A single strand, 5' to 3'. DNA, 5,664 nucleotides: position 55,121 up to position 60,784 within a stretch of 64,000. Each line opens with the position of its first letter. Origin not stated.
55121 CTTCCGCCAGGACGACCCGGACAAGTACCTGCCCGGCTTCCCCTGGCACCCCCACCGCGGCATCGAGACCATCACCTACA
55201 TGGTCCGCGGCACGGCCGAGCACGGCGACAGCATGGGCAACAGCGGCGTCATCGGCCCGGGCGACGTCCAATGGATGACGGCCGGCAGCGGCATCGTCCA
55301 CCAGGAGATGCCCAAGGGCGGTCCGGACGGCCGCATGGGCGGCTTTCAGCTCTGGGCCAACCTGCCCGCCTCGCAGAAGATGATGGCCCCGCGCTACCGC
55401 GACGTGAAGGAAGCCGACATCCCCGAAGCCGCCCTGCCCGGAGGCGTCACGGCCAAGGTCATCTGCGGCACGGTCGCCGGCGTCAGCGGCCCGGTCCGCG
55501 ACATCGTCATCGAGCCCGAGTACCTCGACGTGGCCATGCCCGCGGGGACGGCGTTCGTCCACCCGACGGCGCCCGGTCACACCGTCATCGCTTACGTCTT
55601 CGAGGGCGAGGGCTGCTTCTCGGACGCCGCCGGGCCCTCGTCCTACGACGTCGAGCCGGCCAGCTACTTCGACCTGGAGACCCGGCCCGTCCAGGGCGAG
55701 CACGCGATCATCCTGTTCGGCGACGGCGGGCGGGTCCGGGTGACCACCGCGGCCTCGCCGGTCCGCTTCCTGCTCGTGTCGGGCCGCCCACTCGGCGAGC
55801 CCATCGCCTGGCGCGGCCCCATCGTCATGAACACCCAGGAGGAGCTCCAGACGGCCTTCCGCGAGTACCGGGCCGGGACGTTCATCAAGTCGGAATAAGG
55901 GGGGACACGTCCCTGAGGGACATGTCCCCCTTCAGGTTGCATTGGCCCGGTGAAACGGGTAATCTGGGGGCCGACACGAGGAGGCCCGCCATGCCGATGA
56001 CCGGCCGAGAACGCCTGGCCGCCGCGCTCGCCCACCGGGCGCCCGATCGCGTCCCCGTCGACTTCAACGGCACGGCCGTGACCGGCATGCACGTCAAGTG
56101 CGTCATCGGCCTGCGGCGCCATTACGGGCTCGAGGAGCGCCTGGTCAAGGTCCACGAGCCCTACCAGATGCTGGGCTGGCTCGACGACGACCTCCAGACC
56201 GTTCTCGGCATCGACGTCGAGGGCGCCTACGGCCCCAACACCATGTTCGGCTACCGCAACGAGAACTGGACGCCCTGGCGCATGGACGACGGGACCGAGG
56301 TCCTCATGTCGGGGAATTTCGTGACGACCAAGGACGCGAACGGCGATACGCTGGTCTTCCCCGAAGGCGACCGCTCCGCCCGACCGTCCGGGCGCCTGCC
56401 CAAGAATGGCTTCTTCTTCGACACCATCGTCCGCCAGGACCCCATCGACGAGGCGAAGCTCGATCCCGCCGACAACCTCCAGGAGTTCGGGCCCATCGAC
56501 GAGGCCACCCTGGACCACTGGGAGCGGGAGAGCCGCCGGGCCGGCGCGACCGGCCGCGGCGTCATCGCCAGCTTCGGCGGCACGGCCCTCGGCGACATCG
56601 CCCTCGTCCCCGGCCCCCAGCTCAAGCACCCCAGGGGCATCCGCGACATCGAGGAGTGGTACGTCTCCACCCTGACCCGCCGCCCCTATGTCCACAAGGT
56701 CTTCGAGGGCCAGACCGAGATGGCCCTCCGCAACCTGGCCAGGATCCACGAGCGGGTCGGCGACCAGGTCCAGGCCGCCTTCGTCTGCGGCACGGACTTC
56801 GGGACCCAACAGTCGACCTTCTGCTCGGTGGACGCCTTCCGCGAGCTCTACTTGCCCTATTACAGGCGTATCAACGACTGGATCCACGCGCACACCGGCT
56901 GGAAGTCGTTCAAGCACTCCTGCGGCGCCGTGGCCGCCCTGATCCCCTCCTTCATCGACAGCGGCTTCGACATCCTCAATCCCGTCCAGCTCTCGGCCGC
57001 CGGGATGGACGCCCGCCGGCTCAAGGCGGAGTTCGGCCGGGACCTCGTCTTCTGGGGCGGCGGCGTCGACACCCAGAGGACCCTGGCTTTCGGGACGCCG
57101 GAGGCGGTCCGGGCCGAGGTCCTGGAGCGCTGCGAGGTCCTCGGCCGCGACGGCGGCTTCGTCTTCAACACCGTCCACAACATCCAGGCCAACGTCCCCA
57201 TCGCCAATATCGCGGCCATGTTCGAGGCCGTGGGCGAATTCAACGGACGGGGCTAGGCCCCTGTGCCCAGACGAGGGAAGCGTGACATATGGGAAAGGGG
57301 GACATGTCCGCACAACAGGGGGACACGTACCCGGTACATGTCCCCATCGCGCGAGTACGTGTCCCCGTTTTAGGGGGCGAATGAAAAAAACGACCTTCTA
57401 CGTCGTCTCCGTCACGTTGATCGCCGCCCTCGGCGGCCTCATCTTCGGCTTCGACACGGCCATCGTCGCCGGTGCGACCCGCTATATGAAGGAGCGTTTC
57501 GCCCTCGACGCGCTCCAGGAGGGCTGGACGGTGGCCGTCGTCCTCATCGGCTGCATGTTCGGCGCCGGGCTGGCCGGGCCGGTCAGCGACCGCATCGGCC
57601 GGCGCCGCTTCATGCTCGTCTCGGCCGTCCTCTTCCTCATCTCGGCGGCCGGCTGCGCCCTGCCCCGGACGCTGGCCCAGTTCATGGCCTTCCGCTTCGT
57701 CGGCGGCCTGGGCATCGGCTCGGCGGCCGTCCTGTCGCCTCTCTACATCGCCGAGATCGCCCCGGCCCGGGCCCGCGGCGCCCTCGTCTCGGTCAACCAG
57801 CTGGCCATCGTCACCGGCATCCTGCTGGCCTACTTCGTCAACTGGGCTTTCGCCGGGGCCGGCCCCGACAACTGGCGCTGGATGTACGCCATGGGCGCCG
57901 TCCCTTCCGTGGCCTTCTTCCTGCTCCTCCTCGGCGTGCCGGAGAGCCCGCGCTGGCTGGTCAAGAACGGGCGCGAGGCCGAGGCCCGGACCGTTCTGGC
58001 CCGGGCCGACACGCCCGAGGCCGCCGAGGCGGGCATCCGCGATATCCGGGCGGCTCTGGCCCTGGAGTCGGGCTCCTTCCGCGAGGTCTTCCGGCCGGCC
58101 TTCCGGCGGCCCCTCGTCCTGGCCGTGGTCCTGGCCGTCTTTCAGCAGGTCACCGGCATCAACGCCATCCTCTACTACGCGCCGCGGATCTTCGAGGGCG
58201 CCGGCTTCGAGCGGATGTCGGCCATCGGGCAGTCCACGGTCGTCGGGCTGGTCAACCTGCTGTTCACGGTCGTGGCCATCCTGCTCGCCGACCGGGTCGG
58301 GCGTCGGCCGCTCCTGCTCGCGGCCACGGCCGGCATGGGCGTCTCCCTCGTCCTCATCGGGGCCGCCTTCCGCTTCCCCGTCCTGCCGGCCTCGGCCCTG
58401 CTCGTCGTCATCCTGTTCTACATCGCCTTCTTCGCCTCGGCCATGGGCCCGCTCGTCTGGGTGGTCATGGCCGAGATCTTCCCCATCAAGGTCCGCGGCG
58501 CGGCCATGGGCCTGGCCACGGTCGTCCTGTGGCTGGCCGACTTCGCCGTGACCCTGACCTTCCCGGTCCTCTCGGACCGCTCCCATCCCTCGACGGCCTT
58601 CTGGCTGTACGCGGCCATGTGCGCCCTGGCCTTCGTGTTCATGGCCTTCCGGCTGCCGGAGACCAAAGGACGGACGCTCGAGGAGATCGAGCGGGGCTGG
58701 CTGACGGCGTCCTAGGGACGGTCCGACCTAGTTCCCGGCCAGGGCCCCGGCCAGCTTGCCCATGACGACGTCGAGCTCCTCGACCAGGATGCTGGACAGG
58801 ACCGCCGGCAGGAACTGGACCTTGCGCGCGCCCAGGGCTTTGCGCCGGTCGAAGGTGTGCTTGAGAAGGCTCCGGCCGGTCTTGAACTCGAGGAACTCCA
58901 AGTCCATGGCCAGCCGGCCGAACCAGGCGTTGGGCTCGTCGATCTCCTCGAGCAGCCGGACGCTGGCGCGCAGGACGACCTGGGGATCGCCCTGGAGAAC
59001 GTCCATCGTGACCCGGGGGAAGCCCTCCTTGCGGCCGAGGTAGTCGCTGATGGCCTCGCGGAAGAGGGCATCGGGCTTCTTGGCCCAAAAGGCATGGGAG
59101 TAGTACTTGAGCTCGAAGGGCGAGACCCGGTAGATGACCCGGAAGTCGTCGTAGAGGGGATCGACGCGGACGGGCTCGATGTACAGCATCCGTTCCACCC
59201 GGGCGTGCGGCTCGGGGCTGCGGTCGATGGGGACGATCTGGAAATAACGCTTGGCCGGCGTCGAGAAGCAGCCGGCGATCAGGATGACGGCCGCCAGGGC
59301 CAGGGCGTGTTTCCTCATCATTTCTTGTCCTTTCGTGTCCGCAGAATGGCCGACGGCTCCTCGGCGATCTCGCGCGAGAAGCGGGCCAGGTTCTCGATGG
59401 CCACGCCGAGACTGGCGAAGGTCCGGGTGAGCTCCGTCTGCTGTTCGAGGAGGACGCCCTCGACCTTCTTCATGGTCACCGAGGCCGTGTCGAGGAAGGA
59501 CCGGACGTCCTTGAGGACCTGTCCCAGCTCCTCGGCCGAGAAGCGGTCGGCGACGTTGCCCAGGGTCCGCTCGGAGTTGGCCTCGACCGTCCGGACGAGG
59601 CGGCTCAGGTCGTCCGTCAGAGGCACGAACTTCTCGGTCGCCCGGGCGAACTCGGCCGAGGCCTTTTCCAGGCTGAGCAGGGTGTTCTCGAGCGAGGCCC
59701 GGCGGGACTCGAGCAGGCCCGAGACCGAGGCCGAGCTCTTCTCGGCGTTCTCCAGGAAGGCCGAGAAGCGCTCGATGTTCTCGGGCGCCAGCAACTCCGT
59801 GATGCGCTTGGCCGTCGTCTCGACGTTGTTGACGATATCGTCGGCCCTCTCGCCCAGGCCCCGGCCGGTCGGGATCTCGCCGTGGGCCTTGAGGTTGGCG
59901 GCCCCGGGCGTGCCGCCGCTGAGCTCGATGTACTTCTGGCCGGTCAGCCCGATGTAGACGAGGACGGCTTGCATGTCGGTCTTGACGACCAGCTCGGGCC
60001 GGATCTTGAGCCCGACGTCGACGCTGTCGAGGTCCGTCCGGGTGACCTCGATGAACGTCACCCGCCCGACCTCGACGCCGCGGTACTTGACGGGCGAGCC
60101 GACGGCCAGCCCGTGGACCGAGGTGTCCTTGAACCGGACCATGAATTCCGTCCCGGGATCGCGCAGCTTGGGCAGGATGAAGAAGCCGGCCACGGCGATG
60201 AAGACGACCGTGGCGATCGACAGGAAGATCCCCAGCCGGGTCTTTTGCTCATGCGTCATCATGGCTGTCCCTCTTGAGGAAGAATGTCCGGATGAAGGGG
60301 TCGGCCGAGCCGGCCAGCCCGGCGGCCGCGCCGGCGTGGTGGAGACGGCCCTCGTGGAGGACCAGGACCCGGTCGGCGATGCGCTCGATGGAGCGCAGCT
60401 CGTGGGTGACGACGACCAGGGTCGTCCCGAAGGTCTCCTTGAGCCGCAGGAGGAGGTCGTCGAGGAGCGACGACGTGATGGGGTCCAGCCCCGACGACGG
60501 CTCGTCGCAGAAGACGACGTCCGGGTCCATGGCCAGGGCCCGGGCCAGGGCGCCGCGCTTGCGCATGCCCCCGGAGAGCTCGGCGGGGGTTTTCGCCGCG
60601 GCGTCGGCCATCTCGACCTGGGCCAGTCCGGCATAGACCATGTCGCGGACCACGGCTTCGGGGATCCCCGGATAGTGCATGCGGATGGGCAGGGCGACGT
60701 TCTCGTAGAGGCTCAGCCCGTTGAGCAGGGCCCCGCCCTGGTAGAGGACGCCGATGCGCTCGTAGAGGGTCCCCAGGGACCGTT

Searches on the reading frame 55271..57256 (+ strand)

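Call 63: search_protein_families(library=pfam, proteins=[window:55271-57256:+], max_evalue=0.00001)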
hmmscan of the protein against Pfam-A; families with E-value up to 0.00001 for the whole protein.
window:55271-57256:+ (661 aa): 1 family
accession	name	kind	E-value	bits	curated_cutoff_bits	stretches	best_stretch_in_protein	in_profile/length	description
PF01208.23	URO-D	-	5.6e-16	58.9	23.9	1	459-656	161-345/346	Uroporphyrinogen decarboxylase (URO-D)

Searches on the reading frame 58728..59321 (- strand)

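Call 63: search_protein_families(library=pfam, proteins=[window:58728-59321:-], max_evalue=0.00001)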
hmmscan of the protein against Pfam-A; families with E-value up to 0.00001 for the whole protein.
window:58728-59321:- (197 aa): 1 family
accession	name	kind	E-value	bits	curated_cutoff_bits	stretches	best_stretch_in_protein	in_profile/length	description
PF03886.18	ABC_trans_aux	-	4.3e-07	30.1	26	1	36-131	10-108/161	ABC-type transport auxiliary lipoprotein component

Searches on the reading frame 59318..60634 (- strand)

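Call 63: search_protein_families(library=pfam, proteins=[window:59318-60634:-], max_evalue=0.00001)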
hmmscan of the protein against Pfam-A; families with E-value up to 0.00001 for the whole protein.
window:59318-60634:- (438 aa): 1 family
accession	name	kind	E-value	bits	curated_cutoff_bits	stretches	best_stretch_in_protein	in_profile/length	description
PF02470.25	MlaD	-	1.5e-15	57.7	25.1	1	171-241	10-81/81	MlaD protein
